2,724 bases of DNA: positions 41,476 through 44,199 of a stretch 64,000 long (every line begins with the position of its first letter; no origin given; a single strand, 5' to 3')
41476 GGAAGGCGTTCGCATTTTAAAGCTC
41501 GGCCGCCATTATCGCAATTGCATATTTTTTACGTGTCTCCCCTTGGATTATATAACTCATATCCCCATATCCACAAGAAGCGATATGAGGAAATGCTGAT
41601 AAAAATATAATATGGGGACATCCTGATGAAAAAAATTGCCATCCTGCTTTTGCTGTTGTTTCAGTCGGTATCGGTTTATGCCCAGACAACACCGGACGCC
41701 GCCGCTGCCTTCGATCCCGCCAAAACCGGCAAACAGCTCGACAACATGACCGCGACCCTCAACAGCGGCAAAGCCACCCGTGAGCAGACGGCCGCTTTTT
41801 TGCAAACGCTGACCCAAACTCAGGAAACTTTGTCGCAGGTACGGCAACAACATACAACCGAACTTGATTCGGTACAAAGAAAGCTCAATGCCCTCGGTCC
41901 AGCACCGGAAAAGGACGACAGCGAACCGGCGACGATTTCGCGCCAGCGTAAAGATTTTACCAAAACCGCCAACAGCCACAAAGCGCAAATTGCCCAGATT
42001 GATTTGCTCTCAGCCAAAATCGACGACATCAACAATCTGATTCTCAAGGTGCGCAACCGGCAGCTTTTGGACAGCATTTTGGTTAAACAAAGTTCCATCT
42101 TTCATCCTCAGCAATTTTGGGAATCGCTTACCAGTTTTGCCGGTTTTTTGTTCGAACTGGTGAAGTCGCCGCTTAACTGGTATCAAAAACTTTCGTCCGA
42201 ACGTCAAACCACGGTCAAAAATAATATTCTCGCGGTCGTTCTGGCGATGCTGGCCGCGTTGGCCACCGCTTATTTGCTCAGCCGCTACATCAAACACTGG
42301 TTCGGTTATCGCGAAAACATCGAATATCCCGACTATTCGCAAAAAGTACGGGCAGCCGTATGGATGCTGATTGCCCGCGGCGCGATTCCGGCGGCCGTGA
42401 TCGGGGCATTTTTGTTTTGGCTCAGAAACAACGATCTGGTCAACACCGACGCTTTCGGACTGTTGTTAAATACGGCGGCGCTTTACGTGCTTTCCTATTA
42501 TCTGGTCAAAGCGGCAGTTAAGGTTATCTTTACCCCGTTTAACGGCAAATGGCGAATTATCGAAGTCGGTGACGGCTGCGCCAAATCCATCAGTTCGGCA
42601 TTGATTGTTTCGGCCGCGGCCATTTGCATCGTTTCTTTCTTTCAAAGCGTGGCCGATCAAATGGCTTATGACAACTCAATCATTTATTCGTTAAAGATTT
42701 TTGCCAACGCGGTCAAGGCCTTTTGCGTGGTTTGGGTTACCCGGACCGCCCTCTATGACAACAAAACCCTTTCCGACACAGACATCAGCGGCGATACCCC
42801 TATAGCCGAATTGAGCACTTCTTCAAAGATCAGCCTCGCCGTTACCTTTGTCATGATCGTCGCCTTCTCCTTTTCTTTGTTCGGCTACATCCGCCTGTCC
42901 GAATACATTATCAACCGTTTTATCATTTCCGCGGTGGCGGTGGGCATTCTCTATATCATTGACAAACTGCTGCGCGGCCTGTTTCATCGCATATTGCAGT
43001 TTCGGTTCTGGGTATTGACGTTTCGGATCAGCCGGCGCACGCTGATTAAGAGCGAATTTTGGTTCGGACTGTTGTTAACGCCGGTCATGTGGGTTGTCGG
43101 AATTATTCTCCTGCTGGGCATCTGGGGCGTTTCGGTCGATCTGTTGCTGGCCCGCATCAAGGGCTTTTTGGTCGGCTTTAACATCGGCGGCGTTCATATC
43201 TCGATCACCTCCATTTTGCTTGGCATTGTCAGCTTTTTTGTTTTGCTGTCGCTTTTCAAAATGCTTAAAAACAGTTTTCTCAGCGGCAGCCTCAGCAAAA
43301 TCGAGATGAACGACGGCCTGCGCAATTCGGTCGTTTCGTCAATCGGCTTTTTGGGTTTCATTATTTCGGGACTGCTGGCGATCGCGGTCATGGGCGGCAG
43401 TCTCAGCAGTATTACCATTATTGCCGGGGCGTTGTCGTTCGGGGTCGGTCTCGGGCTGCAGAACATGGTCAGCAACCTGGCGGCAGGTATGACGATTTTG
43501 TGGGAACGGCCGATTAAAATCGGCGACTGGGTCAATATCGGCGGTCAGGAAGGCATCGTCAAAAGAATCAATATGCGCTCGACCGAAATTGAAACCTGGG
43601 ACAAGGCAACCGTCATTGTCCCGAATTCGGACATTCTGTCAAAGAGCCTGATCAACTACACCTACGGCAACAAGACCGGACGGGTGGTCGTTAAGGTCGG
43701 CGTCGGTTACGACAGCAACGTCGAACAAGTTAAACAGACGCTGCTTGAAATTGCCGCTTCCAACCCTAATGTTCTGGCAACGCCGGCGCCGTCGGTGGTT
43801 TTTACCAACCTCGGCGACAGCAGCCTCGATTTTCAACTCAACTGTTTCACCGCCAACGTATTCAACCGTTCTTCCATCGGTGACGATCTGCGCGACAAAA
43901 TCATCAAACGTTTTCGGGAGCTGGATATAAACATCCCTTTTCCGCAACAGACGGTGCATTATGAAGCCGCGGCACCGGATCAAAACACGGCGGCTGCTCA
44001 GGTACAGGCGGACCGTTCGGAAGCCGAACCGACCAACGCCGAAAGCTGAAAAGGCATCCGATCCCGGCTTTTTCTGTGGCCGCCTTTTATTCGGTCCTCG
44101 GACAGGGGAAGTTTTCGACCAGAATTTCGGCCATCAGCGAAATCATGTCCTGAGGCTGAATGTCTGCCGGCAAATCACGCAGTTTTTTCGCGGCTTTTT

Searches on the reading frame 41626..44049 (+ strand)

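Call 50: search_protein_families(library=pfam, proteins=[window:41626-44049:+], max_evalue=0.00001)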
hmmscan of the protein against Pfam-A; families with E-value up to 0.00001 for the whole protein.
window:41626-44049:+ (807 aa): 2 families
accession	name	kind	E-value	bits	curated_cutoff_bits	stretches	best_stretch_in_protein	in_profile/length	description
PF00924.24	MS_channel_2nd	-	4.7e-25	87.9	20.2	1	613-679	1-67/68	Mechanosensitive ion channel, beta-domain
PF21082.3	MS_channel_3rd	-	1.7e-18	67.3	21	1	687-770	1-88/88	Mechanosensitive ion channel MscS, C-terminal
